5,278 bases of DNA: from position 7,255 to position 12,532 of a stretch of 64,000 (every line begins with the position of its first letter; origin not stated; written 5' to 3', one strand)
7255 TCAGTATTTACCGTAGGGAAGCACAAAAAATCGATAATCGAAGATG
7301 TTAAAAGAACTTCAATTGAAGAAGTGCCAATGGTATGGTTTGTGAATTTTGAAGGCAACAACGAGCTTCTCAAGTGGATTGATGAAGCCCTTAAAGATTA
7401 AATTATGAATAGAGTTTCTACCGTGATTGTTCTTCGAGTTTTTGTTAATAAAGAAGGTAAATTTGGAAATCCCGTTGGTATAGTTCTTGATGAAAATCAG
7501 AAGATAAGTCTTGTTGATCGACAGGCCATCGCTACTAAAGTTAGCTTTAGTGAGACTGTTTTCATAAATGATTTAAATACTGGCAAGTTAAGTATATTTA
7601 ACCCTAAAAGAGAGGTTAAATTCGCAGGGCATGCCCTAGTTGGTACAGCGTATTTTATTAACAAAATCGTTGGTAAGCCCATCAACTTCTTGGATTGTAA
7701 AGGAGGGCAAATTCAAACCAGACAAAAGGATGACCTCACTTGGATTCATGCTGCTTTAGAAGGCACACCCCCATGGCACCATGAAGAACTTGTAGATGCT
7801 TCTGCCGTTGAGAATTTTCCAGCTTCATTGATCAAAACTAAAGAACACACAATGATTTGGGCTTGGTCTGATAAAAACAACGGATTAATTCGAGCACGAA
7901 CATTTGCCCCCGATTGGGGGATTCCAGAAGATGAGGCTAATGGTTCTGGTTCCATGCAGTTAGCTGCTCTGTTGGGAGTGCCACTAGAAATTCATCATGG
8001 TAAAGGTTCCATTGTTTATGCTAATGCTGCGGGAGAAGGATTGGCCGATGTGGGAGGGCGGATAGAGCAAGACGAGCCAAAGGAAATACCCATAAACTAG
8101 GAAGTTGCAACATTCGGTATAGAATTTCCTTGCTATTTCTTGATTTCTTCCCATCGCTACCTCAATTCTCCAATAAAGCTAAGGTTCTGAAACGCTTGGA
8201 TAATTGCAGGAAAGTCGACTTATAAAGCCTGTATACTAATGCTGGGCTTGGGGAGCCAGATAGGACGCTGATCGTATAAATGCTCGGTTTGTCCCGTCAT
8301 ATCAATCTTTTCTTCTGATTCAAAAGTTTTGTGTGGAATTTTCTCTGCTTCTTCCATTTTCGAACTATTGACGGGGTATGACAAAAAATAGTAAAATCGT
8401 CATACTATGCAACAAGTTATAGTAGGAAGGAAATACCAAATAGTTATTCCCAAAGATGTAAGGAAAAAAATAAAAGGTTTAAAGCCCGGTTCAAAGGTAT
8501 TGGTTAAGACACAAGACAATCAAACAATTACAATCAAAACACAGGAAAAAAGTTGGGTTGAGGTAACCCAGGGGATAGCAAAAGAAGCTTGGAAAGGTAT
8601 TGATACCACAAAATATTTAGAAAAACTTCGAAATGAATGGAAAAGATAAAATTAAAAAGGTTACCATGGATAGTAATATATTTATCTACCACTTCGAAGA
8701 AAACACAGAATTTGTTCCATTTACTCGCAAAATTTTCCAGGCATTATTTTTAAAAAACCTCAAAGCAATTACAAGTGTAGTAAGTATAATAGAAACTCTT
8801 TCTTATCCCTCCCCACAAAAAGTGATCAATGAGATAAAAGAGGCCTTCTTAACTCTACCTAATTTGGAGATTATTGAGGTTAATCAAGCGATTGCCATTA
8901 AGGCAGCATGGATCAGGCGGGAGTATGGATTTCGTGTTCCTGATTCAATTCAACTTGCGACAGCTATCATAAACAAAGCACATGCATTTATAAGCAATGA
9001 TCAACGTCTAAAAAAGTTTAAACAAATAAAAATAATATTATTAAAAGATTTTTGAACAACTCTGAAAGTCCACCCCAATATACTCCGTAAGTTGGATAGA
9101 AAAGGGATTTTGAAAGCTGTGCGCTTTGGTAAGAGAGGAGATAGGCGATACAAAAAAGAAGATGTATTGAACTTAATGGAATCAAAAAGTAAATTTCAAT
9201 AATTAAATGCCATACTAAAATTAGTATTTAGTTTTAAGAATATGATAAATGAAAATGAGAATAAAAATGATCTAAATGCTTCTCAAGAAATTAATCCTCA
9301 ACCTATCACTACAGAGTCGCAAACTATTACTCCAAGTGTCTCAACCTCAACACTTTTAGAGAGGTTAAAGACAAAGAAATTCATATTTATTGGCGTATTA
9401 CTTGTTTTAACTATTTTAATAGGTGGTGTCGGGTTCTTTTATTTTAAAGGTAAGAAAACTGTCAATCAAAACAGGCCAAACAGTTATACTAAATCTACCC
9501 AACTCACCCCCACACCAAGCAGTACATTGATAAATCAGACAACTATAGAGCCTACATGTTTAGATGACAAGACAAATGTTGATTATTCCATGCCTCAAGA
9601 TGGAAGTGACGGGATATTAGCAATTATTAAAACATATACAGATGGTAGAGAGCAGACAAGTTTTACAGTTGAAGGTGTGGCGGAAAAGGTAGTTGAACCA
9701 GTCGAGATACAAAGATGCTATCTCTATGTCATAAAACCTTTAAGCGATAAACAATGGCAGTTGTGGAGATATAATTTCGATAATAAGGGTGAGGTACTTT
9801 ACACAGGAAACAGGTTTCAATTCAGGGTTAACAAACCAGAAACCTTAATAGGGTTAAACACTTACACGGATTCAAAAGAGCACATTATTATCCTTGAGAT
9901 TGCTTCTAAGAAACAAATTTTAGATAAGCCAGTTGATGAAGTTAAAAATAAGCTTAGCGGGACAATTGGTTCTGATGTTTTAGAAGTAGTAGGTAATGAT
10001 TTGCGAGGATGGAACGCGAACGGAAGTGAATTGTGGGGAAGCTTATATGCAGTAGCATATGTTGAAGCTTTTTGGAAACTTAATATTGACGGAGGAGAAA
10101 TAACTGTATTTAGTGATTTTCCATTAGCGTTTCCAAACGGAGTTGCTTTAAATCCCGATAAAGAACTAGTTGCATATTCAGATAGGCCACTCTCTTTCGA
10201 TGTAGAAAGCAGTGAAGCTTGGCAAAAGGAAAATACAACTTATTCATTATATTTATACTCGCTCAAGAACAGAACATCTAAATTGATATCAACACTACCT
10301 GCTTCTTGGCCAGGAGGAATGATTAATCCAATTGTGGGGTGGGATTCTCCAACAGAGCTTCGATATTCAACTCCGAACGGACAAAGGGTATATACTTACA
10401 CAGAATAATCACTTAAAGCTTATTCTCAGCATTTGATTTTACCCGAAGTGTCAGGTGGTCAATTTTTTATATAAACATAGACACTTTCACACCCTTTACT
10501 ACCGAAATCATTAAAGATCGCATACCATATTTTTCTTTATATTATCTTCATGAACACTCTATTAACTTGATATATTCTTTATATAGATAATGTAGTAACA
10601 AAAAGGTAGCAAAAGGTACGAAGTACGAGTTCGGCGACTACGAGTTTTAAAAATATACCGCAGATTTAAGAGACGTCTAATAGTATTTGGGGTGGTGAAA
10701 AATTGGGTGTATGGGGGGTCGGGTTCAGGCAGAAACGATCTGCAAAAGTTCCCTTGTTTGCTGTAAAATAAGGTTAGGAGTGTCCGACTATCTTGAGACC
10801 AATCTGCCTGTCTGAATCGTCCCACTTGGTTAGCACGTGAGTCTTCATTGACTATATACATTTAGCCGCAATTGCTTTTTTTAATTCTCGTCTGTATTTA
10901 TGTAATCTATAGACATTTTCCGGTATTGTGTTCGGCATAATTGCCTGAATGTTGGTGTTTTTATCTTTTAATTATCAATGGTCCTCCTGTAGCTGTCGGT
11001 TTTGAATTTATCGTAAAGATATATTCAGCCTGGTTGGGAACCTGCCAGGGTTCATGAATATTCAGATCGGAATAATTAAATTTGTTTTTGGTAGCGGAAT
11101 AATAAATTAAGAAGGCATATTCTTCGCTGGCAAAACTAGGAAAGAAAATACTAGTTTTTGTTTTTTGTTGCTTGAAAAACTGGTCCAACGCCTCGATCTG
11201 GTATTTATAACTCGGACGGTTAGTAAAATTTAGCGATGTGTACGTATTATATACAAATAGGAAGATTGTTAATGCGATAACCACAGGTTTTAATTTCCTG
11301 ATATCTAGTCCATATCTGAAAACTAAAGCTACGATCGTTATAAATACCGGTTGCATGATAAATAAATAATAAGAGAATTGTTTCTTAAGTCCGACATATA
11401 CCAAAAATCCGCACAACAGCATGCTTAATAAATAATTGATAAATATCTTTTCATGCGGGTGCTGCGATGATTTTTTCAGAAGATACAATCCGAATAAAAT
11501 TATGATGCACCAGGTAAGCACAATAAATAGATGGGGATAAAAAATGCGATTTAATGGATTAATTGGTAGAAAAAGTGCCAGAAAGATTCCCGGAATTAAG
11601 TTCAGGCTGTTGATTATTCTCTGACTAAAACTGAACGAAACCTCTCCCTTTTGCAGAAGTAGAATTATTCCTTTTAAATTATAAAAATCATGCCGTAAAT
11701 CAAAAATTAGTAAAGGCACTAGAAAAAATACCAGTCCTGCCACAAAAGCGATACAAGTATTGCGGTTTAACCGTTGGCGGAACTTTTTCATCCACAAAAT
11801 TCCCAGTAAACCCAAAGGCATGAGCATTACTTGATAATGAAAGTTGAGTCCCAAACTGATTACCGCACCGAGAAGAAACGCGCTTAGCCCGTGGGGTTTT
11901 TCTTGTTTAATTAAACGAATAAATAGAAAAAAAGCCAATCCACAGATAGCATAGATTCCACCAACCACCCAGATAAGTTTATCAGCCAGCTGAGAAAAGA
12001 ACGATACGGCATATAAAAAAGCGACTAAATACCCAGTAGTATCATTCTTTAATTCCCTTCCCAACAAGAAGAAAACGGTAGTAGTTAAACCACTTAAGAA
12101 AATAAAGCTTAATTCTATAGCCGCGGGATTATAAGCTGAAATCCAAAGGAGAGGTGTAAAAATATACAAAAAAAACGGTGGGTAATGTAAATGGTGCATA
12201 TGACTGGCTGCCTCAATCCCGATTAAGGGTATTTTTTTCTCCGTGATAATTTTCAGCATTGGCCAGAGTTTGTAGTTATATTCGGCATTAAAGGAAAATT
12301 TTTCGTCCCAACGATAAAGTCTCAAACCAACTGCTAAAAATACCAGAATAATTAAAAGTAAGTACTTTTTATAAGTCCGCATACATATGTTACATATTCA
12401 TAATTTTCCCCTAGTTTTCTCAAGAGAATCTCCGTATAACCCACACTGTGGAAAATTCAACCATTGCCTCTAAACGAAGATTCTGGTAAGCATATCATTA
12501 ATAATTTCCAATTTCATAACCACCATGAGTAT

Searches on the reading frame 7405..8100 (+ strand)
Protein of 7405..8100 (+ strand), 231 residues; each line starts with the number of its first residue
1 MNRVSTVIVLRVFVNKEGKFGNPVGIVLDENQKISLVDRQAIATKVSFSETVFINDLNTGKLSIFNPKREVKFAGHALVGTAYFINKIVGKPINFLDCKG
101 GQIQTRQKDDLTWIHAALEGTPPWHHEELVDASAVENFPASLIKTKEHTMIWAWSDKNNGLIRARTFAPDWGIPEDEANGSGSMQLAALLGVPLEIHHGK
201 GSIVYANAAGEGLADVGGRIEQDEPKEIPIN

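Call 60: search_protein_families(library=pfam, proteins=[window:7405-8100:+], max_evalue=0.001)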
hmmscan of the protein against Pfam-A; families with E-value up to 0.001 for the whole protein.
window:7405-8100:+ (231 aa): 1 family
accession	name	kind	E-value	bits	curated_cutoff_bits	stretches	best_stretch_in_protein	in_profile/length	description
PF02567.21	PhzC-PhzF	-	9.5e-25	88.1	27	2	13-151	4-146/281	Phenazine biosynthesis-like protein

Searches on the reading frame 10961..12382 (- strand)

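Call 28: search_protein_families(library=pfam, proteins=[window:10961-12382:-], max_evalue=0.001)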
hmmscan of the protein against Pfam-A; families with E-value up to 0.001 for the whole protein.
window:10961-12382:- (473 aa): 1 family
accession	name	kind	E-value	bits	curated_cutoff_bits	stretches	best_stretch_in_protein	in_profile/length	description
PF13231.12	PMT_2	-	2.1e-05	25.2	26.1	1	68-225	3-158/160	Dolichyl-phosphate-mannose-protein mannosyltransferase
